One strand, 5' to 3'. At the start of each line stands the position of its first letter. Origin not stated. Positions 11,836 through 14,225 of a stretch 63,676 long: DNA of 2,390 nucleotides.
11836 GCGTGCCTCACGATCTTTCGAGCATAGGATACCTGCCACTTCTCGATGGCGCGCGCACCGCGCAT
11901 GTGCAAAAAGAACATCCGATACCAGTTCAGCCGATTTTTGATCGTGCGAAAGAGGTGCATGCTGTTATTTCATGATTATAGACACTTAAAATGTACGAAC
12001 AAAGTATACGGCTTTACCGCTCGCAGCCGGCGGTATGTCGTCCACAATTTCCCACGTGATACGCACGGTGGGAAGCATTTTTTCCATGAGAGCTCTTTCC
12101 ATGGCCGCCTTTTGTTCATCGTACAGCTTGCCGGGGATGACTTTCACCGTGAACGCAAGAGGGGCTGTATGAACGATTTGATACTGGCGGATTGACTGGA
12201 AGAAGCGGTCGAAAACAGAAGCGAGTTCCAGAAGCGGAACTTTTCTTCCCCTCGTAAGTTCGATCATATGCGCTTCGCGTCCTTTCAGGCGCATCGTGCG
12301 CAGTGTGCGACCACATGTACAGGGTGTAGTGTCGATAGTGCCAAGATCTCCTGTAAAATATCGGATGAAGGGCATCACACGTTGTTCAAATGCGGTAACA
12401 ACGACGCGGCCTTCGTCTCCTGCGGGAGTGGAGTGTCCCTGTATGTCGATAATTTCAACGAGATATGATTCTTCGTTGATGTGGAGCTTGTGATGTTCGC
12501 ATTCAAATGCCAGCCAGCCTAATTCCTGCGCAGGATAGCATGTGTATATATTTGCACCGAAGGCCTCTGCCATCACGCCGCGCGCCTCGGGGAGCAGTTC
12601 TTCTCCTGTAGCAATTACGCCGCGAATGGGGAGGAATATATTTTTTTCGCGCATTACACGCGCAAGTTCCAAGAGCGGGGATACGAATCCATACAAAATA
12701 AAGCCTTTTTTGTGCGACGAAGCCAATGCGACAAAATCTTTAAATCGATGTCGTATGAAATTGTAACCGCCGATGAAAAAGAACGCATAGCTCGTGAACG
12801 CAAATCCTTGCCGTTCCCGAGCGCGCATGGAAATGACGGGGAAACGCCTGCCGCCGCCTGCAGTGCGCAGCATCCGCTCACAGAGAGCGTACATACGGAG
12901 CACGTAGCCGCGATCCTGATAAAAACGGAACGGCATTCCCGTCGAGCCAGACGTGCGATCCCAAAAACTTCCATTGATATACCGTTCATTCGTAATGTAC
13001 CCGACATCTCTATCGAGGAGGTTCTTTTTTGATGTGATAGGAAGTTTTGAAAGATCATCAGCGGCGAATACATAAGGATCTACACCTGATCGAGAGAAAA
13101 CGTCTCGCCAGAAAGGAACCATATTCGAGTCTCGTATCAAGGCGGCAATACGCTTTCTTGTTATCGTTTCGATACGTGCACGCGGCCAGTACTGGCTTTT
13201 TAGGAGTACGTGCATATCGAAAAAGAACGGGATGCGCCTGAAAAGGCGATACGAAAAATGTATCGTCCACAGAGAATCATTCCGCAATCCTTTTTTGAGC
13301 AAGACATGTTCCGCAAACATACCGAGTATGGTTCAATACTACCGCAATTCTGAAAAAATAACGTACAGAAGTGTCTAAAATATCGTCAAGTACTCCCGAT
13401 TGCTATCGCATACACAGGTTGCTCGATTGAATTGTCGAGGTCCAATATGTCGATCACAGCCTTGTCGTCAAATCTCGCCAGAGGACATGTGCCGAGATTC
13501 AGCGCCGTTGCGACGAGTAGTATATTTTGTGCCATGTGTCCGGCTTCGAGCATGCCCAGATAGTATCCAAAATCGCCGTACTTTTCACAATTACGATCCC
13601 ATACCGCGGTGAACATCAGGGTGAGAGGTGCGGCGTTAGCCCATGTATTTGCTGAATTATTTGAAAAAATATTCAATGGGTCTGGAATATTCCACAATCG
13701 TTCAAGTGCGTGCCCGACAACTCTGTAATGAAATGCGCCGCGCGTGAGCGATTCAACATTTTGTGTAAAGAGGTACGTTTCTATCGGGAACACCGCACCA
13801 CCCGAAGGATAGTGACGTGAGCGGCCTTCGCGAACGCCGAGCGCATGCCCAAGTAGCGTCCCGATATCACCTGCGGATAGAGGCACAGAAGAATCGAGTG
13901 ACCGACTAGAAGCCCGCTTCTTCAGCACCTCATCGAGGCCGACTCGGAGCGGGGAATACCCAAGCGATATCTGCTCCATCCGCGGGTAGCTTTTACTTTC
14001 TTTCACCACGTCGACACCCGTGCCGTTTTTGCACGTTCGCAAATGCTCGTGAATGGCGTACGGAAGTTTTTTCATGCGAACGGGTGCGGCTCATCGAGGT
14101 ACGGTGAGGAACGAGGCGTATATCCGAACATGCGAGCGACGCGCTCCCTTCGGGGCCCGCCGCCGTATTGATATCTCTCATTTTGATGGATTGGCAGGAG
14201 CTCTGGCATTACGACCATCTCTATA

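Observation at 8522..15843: Non-canonical TOMM-type RiPP cluster: YcaO + SagB dehydrogenase + two PaaK-like ligases facing a Cys-rich repeat precursor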

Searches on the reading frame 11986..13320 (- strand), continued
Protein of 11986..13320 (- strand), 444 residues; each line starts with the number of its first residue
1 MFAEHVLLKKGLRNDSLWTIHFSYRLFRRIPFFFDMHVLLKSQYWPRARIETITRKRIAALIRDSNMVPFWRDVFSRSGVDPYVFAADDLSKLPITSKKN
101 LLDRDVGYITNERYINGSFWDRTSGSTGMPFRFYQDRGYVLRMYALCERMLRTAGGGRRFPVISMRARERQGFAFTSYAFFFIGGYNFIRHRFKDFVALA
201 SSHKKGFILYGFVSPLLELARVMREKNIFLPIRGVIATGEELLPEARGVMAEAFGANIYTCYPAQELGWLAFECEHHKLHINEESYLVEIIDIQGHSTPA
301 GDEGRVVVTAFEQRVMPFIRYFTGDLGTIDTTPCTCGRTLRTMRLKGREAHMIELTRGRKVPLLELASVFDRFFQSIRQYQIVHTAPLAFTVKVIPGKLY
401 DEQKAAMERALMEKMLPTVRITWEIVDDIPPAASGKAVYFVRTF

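Call 51: find_encoding_contigs(protein=P0199, flank=10000, max_places=1)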
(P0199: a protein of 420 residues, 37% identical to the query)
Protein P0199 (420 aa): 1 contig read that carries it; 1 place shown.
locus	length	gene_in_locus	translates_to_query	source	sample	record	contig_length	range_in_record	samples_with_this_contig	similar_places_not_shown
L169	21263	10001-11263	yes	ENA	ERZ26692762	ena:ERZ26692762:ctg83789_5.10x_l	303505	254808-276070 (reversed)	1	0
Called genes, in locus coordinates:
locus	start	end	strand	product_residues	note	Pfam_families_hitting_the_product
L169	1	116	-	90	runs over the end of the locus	PF00708:Acylphosphatase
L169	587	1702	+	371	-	PF27533:CapK_C (weak)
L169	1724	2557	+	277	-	PF13649:Methyltransf_25 (weak)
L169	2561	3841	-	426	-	PF00884:Sulfatase, PF01663:Phosphodiest, PF16347:SGSH_C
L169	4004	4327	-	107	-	-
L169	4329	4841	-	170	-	-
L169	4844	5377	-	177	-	-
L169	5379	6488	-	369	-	PF11104:PilM_2, PF06723:MreB_Mbl (faint), PF14450:FtsA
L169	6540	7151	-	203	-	PF09335:VTT_dom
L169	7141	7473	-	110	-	PF01588:tRNA_bind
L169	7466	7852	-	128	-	PF03652:RuvX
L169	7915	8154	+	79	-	PF18893:DUF5652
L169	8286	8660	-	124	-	-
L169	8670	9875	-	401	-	PF00282:Pyridoxal_deC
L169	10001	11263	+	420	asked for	-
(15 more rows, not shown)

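Call 58: search_solved_structures(query=window:11986-13320:-, max_evalue=0.01)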
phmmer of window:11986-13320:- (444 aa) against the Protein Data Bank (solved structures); distinct sequences matched with E-value up to 0.01: 8.
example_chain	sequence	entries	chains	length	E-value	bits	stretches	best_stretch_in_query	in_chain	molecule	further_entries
4r1l_A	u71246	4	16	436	1.5e-22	83.5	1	46-369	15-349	Phenylacetate-coenzyme A ligase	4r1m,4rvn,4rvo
9s3l_A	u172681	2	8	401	4.8e-19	71.9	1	207-359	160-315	Phenylacetate-CoA ligase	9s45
6wuq_A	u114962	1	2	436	1.5e-11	47.2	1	223-350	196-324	AjiA1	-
6siw_A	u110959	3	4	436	1.3e-10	44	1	223-350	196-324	PaaK-like ligase (AMP-dependent synthetase and ligase) | AMP-dependent synthetase and ligase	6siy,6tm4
6siw_B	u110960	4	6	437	1.3e-10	44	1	223-350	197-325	PaaK-like ligase (AMP-dependent synthetase and ligase) | AMP-dependent synthetase and ligase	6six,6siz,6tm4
2y4o_A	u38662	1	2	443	3.7e-08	36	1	271-419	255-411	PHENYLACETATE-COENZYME A LIGASE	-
2y27_A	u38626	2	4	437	7.6e-07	31.7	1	254-385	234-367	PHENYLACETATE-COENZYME A LIGASE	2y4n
6hdw_A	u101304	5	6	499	6.2e-05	25.4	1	207-372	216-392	2-hydroxyisobutyryl-CoA synthetase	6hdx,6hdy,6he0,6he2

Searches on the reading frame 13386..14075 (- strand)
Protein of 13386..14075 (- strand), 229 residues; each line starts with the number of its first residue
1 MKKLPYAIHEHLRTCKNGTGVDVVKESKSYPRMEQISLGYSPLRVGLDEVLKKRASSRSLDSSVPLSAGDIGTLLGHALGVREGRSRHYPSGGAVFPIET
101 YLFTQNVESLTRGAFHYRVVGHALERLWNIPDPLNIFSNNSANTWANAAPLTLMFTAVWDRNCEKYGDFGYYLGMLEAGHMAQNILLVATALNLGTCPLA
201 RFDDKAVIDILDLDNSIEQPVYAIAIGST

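Call 3: search_protein_families(library=pfam, proteins=[window:13386-14075:-], max_evalue=0.01)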
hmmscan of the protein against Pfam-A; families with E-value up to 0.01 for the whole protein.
window:13386-14075:- (229 aa): 1 family
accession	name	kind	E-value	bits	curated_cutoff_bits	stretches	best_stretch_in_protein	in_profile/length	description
PF00881.29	Nitroreductase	-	3.4e-23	83.1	23.5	1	51-227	1-166/167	Nitroreductase family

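Call 4: search_protein_families(library=ncbifam, proteins=[window:13386-14075:-], max_evalue=0.01)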
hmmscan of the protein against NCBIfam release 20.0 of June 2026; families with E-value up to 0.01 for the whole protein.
window:13386-14075:- (229 aa): 2 families
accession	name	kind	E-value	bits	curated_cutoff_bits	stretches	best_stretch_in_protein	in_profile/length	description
TIGR03605.1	antibiot_sagB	domain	3.2e-36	124.4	78.4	1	82-227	16-172/173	SagB family peptide dehydrogenase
TIGR04511.1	SagB_rel_DH_2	exception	3.3e-24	85.7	240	1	44-224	171-364/380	putative peptide maturation dehydrogenase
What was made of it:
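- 13386..14075 (-): SagB-type FMN dehydrogenase (229 aa), overlapping YcaO by 4 nt (ATGA). TIGR03605 at 124 bits, above the cut-off of 78 (call 4).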
